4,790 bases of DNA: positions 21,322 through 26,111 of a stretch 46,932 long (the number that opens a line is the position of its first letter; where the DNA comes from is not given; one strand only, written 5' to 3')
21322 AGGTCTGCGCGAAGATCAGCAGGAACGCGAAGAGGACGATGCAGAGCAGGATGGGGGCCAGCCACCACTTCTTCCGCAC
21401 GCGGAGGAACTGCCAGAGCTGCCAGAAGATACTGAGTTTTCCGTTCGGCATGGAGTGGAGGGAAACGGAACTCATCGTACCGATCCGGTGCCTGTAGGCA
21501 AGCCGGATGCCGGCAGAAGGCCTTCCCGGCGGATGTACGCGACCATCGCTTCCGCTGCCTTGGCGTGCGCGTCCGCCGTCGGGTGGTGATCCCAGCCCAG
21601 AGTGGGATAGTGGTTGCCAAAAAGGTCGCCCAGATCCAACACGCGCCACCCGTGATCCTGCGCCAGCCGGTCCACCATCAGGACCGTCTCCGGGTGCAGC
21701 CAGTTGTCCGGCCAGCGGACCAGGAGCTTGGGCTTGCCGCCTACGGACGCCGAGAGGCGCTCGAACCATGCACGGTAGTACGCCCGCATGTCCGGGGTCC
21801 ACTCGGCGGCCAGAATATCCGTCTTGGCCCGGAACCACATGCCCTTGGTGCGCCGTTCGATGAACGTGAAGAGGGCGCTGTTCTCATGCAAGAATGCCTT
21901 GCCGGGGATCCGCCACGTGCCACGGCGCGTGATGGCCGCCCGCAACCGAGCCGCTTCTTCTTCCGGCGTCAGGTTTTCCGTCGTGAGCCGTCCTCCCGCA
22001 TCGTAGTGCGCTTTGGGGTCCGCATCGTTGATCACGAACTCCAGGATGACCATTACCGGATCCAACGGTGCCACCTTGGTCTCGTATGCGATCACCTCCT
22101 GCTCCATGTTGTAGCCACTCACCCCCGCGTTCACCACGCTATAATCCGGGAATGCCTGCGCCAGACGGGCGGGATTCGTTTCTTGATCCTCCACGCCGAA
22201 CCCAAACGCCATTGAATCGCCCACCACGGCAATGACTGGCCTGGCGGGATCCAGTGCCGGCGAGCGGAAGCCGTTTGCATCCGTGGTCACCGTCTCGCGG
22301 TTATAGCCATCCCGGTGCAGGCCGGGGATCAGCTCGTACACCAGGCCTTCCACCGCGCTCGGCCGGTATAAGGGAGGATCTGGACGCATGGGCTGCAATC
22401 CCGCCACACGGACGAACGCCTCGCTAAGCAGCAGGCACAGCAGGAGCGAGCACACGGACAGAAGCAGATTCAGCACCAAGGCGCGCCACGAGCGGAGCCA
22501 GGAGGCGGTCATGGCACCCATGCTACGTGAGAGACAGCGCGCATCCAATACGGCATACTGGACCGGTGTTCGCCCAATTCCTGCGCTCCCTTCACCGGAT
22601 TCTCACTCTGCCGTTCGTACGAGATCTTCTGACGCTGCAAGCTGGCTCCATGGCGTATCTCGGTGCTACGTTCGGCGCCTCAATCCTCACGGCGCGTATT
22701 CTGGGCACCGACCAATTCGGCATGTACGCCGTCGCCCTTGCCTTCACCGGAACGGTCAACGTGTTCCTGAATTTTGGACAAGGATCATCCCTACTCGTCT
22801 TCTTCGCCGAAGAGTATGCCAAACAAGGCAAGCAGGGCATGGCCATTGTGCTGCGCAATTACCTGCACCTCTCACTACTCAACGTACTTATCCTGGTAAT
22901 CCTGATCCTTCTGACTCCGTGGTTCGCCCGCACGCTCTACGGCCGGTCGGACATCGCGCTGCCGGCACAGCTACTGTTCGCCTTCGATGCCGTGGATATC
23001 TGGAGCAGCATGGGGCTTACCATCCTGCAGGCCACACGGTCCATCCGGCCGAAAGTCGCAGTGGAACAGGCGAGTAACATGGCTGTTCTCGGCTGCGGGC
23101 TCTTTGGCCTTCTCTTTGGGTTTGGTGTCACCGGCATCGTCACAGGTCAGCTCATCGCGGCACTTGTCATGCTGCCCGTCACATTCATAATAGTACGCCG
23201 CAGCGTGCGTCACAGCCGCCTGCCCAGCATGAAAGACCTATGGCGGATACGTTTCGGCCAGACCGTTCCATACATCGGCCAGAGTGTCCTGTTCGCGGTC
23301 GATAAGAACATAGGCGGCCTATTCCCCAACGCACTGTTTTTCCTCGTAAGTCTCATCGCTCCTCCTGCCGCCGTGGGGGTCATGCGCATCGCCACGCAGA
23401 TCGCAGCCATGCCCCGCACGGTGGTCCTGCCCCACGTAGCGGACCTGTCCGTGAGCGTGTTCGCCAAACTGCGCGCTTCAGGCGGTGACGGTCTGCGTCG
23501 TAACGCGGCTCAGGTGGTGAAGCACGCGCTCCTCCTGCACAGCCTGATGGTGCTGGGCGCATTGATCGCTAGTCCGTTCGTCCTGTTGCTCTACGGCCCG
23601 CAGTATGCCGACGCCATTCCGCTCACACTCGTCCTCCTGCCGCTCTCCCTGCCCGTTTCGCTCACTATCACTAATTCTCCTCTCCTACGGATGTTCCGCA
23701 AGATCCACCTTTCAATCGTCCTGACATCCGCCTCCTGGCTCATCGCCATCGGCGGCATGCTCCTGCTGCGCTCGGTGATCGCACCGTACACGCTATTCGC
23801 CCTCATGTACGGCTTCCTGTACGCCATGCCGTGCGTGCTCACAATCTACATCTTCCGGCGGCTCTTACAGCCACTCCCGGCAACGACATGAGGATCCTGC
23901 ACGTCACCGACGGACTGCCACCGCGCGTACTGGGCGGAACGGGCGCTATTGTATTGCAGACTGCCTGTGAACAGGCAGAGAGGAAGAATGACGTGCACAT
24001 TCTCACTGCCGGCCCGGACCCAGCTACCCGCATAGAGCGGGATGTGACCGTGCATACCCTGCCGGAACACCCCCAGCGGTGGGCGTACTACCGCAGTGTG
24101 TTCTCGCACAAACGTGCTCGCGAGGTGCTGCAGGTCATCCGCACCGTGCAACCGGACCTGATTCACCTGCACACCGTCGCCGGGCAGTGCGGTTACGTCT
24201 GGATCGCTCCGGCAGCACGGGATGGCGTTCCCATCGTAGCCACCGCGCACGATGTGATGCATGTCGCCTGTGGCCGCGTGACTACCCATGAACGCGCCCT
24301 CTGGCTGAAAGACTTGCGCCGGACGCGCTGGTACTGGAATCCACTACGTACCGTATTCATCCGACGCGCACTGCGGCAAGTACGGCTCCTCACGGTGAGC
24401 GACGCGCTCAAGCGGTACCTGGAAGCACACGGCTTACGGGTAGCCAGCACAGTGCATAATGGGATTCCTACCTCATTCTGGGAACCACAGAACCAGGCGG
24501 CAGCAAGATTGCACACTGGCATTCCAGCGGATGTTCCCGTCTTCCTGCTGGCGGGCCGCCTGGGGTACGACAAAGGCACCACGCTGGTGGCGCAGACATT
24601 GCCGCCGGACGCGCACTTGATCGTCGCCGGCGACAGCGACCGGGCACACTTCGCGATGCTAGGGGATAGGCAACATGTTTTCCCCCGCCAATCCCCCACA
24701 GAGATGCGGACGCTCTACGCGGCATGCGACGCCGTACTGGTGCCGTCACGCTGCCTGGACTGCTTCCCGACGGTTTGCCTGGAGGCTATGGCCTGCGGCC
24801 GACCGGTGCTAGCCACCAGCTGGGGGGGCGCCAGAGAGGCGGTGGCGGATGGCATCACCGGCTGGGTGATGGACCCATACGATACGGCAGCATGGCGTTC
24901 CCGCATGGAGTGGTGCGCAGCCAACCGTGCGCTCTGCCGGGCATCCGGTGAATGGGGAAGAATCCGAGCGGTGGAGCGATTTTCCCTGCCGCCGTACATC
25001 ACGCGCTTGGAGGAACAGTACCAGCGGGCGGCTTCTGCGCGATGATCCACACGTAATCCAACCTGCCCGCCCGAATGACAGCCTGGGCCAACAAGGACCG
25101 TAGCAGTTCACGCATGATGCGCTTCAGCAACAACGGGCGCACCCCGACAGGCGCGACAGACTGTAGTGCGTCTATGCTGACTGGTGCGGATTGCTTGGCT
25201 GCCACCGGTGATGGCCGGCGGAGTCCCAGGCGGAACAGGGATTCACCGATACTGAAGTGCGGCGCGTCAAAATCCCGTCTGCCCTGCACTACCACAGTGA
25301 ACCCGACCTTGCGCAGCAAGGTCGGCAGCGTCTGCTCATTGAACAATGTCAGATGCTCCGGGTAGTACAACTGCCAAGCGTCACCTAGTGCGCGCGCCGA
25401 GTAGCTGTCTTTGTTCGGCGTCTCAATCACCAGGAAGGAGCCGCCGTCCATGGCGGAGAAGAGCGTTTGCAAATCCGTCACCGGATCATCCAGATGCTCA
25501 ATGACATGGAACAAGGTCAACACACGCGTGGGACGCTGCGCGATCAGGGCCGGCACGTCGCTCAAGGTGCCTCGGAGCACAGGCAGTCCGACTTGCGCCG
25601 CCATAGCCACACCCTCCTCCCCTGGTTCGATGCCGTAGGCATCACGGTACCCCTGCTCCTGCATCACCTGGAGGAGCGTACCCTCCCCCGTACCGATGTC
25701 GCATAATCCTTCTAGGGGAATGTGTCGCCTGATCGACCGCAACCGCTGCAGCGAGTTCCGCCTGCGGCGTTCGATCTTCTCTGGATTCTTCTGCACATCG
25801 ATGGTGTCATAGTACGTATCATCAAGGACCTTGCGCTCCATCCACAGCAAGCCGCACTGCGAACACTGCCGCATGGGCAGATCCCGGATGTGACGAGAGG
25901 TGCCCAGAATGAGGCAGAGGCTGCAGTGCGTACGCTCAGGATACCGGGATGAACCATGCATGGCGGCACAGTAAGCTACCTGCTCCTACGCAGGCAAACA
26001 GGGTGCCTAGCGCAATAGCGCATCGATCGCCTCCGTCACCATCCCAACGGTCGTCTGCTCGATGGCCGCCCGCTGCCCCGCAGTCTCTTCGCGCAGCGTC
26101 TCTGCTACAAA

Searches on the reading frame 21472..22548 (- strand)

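Call 13: search_protein_families(library=pfam, proteins=[window:21472-22548:-], max_evalue=0.00001)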
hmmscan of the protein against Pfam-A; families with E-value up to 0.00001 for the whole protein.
window:21472-22548:- (358 aa): 1 family
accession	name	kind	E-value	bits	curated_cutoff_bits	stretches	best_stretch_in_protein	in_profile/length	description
PF13472.12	Lipase_GDSL_2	-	3.2e-11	44.5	32.9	1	108-329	1-177/178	GDSL-like Lipase/Acylhydrolase family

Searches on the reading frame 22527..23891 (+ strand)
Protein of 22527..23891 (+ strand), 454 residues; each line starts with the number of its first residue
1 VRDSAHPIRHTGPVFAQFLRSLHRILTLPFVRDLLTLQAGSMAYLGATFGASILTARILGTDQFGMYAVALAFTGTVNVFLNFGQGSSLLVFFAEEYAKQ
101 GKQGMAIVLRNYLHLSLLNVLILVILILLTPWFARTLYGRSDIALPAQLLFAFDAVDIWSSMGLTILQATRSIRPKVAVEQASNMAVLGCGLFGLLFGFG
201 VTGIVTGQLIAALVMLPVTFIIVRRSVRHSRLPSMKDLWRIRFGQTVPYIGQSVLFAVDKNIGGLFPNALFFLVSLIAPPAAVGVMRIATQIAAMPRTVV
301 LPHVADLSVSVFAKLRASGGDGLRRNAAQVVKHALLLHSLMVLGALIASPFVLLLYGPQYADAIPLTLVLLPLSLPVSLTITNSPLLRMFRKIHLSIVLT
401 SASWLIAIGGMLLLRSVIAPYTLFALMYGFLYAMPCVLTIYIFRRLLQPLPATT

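Call 13: search_protein_families(library=pfam, proteins=[window:22527-23891:+], max_evalue=0.00001)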
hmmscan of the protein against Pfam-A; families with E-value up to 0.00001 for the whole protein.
window:22527-23891:+ (454 aa): 2 families
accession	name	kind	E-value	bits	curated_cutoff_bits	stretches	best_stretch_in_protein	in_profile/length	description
PF01943.22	Polysacc_synt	-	1.7e-17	64.2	28.2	1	40-305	11-263/274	Polysaccharide biosynthesis protein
PF13440.11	Polysacc_synt_3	-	3.9e-13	49.7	23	1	56-365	3-293/293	Polysaccharide biosynthesis protein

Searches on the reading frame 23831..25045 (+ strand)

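Call 13: search_protein_families(library=pfam, proteins=[window:23831-25045:+], max_evalue=0.00001)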
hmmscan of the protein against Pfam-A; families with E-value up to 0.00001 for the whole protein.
window:23831-25045:+ (404 aa): 5 families
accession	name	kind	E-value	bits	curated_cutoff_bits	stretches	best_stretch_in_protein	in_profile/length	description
PF00534.26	Glycos_transf_1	-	1.6e-25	90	26.4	1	229-374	9-167/172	Glycosyl transferases group 1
PF13692.12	Glyco_trans_1_4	-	8.7e-21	75.1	27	1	237-363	3-140/142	Glycosyl transferases group 1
PF13439.12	Glyco_transf_4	-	2.9e-20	73.4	28.5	1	35-215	2-169/170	Glycosyltransferase Family 4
PF13579.12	Glyco_trans_4_4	-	1.5e-11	45.4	29.7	1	35-207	1-154/158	Glycosyl transferase 4-like domain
PF13477.12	Glyco_trans_4_2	-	5.3e-08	33.6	23.4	1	49-142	21-111/139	Glycosyl transferase 4-like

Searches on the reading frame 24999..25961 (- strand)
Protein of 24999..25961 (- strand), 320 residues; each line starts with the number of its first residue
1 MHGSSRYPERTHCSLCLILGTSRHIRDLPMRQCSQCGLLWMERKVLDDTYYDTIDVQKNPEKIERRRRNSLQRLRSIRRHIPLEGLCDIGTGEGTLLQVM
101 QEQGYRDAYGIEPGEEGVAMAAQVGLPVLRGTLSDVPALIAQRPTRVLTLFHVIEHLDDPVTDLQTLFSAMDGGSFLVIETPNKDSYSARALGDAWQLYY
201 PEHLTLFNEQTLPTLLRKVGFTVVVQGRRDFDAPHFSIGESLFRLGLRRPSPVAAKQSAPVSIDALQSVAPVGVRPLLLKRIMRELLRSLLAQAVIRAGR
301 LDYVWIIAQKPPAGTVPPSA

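Call 13: search_protein_families(library=pfam, proteins=[window:24999-25961:-], max_evalue=0.00001)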
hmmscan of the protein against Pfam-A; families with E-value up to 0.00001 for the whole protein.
window:24999-25961:- (320 aa): 1 family
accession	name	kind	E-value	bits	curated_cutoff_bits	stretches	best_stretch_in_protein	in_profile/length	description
PF13489.12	Methyltransf_23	-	1.1e-22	81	27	1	82-224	22-162/164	Methyltransferase domain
